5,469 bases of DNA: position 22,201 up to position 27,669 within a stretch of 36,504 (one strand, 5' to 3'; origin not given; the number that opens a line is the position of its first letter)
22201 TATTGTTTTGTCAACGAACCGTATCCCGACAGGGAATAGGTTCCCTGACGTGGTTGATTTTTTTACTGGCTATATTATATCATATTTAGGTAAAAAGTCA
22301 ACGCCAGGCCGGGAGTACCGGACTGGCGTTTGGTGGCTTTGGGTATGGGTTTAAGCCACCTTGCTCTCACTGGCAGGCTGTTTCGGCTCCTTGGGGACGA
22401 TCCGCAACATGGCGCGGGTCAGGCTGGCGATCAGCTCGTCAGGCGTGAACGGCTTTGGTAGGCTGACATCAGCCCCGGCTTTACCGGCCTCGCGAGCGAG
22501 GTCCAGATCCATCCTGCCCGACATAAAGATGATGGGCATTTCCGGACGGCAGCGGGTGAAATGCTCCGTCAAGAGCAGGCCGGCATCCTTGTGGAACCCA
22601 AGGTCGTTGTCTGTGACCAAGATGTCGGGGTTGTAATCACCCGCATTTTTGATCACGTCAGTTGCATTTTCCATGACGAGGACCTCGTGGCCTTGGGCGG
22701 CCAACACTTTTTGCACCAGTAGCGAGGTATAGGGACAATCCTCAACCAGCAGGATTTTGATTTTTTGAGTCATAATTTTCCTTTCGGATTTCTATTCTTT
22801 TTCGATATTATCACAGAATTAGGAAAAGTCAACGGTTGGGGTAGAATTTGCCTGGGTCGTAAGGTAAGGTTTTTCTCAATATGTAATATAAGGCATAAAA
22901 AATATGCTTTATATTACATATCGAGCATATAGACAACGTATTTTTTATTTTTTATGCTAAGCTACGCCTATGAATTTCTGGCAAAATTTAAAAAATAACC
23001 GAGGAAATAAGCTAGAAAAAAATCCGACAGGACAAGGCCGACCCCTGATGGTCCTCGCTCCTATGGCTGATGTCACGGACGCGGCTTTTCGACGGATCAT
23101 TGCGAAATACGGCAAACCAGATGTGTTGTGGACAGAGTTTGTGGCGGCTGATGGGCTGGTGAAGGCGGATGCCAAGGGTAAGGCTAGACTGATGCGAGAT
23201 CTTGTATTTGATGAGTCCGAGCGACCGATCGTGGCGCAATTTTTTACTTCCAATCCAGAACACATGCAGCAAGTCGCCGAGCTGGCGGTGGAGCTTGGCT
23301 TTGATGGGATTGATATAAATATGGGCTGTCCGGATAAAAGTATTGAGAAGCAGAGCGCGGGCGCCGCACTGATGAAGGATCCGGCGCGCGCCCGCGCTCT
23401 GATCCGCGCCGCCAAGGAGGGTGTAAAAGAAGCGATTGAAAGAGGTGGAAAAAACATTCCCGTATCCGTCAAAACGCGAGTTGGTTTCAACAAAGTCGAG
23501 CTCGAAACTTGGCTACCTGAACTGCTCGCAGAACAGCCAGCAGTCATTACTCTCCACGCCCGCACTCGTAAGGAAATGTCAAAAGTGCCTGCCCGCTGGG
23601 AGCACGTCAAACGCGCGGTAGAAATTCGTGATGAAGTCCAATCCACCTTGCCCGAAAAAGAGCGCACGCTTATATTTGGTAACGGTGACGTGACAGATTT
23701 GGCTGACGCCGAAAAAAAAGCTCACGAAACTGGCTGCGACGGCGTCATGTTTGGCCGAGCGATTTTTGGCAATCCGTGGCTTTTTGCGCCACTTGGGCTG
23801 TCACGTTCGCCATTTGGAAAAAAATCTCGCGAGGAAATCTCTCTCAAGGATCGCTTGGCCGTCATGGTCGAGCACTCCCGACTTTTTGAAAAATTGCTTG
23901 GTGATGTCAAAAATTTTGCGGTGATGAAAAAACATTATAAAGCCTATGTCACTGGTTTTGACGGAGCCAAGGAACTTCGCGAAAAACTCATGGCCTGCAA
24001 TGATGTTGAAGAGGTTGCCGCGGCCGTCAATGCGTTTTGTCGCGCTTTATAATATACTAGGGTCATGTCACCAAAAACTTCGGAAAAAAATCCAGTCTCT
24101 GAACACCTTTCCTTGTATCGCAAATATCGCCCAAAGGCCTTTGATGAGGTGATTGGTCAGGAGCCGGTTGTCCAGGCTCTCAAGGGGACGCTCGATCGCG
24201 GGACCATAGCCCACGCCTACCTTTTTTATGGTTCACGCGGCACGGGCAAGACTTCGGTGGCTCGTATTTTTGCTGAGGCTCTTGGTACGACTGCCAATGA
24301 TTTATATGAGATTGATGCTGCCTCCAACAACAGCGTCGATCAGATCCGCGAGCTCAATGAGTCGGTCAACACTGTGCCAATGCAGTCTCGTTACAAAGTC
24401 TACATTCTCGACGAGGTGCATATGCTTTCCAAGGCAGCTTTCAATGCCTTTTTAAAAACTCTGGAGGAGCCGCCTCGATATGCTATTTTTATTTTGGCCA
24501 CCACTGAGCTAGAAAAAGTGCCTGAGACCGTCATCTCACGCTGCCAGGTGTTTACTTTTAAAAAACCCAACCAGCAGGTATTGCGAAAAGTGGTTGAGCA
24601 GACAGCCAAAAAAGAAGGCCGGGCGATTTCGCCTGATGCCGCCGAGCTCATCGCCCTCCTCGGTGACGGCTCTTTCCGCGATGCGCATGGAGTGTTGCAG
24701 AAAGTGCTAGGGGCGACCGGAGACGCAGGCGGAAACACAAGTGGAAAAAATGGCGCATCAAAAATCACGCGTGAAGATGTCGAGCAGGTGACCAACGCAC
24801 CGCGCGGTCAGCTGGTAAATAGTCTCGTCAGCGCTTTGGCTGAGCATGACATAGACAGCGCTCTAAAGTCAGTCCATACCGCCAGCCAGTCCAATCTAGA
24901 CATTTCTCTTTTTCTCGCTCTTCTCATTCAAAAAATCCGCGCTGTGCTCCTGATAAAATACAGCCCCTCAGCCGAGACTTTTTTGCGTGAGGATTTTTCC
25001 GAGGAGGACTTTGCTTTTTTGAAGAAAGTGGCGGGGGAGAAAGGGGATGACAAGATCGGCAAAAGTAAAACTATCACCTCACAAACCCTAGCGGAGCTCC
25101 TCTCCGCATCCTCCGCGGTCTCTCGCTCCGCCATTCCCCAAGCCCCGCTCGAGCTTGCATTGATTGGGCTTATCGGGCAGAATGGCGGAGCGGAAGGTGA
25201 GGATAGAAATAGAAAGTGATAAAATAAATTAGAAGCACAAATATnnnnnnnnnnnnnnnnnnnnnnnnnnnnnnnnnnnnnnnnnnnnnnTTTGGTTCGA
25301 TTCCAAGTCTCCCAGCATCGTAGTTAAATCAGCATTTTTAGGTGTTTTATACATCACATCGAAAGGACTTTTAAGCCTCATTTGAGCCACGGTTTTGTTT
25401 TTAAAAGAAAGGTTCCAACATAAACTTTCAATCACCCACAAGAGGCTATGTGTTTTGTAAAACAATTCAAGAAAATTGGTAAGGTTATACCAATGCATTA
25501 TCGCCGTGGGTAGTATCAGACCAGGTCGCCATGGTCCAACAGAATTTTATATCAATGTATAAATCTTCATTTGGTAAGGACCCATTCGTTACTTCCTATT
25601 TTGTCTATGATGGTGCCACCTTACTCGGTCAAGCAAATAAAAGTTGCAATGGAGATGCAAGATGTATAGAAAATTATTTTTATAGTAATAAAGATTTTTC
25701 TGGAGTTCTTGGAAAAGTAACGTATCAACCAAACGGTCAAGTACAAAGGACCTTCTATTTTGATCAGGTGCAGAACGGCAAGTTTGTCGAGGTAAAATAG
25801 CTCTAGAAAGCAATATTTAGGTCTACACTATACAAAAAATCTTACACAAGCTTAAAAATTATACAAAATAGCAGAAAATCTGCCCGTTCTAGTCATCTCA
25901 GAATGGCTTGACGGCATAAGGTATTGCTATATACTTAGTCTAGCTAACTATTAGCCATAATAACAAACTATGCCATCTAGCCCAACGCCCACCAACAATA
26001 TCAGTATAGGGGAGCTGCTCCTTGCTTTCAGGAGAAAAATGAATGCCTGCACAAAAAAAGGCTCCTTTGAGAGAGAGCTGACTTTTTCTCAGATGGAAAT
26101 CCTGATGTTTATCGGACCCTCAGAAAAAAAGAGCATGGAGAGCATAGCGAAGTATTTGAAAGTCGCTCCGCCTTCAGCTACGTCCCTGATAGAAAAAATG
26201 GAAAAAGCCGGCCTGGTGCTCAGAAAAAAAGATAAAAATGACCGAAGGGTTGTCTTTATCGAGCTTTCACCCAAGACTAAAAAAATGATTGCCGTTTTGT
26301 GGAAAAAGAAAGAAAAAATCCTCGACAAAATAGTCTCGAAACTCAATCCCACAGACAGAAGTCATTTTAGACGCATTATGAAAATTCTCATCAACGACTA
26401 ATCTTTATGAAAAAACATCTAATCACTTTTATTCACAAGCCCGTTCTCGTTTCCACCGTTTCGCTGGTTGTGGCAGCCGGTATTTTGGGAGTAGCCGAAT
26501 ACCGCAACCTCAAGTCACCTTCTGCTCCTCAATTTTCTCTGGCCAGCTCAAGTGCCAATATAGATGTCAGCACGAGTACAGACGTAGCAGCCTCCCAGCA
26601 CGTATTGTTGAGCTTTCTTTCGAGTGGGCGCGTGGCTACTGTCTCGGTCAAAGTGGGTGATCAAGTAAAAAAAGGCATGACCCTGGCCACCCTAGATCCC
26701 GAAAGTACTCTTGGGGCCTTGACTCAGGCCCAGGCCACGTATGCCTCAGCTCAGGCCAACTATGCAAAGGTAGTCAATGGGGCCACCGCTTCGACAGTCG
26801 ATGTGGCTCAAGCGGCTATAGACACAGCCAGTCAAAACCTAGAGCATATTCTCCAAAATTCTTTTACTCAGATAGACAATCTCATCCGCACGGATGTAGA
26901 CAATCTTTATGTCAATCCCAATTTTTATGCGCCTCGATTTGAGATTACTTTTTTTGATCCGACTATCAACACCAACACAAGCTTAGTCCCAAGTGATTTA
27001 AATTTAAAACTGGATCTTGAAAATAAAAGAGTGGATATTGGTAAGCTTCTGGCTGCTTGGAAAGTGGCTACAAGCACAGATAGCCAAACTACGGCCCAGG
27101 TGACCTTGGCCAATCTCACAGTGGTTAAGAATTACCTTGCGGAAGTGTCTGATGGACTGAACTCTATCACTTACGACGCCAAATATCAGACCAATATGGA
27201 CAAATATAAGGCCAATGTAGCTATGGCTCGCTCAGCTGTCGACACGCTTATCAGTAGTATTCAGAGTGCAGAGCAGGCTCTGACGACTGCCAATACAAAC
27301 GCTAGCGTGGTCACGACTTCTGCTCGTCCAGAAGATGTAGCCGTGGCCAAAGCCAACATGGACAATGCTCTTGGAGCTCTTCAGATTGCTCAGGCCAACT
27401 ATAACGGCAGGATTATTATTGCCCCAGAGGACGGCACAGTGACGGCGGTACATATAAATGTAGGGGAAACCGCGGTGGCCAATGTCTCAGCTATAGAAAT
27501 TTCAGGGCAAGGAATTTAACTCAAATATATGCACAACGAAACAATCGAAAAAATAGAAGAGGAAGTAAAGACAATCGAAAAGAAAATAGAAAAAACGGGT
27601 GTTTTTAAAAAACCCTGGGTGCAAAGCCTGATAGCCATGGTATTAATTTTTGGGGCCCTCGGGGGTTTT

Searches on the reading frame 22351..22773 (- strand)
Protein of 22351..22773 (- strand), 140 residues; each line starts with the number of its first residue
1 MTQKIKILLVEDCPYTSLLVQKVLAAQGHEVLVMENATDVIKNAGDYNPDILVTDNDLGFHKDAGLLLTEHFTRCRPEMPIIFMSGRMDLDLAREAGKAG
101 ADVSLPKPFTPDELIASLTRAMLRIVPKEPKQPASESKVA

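Call 89: search_protein_families(library=pfam, max_evalue=0.001, proteins=[window:22351-22773:-])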
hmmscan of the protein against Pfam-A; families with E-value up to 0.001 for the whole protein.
window:22351-22773:- (140 aa): 1 family
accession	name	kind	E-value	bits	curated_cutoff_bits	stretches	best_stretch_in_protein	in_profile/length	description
PF00072.30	Response_reg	-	5.2e-17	62.5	30.2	1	7-118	1-110/111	Response regulator receiver domain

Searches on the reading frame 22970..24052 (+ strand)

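Call 89: search_protein_families(library=pfam, max_evalue=0.001, proteins=[window:22970-24052:+])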
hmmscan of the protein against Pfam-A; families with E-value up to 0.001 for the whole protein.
window:22970-24052:+ (360 aa): 1 family
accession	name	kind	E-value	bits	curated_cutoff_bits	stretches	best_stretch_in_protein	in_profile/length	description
PF01207.24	Dus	-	3.5e-63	214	20.4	1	29-356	2-306/311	Dihydrouridine synthase (Dus)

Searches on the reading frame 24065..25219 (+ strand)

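Call 89: search_protein_families(library=pfam, max_evalue=0.001, proteins=[window:24065-25219:+])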
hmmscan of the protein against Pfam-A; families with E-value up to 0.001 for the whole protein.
window:24065-25219:+ (384 aa): 10 families
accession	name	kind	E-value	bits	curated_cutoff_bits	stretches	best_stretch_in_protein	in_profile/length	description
PF13177.12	DNA_pol3_delta2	-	3.4e-34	118.6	27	2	88-168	80-160/161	DNA polymerase III, delta subunit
PF00004.35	AAA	-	5.5e-13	49.9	21.2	1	52-165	1-128/131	ATPase family associated with various cellular activities (AAA)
PF05496.18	RuvB_N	-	4.3e-08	33.5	27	1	22-134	2-109/159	Holliday junction DNA helicase RuvB P-loop domain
PF07728.20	AAA_5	-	7.7e-06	26.4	22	1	53-138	3-95/139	AAA domain (dynein-related subfamily)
PF13401.12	AAA_22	-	1.1e-05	26.1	27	0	53-148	9-125/130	AAA domain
PF13173.12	AAA_14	-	5.1e-05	23.7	27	1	51-144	4-96/129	AAA domain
PF13191.12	AAA_16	-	0.00019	22.4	32.6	1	29-76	2-51/167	AAA ATPase domain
PF05673.19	DUF815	-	0.00021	21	23.8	0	26-102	27-103/249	Protein of unknown function (DUF815)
PF12169.13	DNA_pol3_gamma3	-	0.00025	21.3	24.4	1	249-350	16-115/143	DNA polymerase III subunits gamma and tau domain III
PF13479.12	AAA_24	-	0.00054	20.3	27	0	52-127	5-82/195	AAA domain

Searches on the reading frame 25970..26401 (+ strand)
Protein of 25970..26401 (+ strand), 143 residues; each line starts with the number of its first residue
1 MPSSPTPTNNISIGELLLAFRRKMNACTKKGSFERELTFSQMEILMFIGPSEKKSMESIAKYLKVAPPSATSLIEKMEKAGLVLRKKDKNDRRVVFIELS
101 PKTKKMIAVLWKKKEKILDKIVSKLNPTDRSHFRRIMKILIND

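Call 89: search_protein_families(library=pfam, max_evalue=0.001, proteins=[window:25970-26401:+])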
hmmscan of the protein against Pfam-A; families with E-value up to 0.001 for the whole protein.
window:25970-26401:+ (143 aa): 7 families
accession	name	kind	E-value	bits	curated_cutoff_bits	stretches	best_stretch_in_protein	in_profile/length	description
PF01047.28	MarR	-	4.7e-13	49.2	24.6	1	37-95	1-59/59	MarR family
PF12802.13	MarR_2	-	4.7e-10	39.9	27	1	37-93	3-60/61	MarR family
PF22381.2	Staph_reg_Sar_Rot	-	2.6e-09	37.5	27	1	34-108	9-83/85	Transcriptional regulator SarA/Rot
PF13463.12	HTH_27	-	3.5e-09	37.2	22.2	1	37-102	1-67/68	Winged helix DNA-binding domain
PF01325.25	Fe_dep_repress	-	2.9e-06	27.8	26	1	54-89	23-58/60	Iron dependent repressor, N-terminal DNA binding domain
PF09397.16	FtsK_gamma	-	0.00019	21.5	30.6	1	45-95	11-61/63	Ftsk gamma domain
PF25212.1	HVO_A0114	-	0.00064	19.9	27.6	0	32-96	15-79/84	HVO_A0114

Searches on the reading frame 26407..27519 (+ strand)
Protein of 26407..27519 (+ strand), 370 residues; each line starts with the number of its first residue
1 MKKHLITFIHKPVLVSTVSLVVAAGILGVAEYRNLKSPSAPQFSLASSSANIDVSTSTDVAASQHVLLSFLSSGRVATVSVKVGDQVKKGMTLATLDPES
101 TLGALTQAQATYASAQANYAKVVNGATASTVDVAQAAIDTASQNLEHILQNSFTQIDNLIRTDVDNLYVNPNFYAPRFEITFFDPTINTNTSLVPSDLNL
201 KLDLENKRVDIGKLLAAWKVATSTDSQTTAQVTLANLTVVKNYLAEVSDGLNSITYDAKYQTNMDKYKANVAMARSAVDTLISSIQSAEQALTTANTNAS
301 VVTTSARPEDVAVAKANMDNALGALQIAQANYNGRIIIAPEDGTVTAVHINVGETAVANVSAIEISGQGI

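Call 47: search_protein_families(library=pfam, max_evalue=0.001, proteins=[window:26407-27519:+])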
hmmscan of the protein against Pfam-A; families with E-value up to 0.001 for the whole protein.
window:26407-27519:+ (370 aa): 2 families
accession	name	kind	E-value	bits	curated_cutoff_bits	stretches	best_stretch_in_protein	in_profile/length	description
PF13533.13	Biotin_lipoyl_2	-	9.6e-08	32.1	29.8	1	68-97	3-32/32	Biotin-lipoyl like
PF00364.28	Biotin_lipoyl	-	5.4e-05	23.4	22.1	0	72-96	13-36/73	Biotin-requiring enzyme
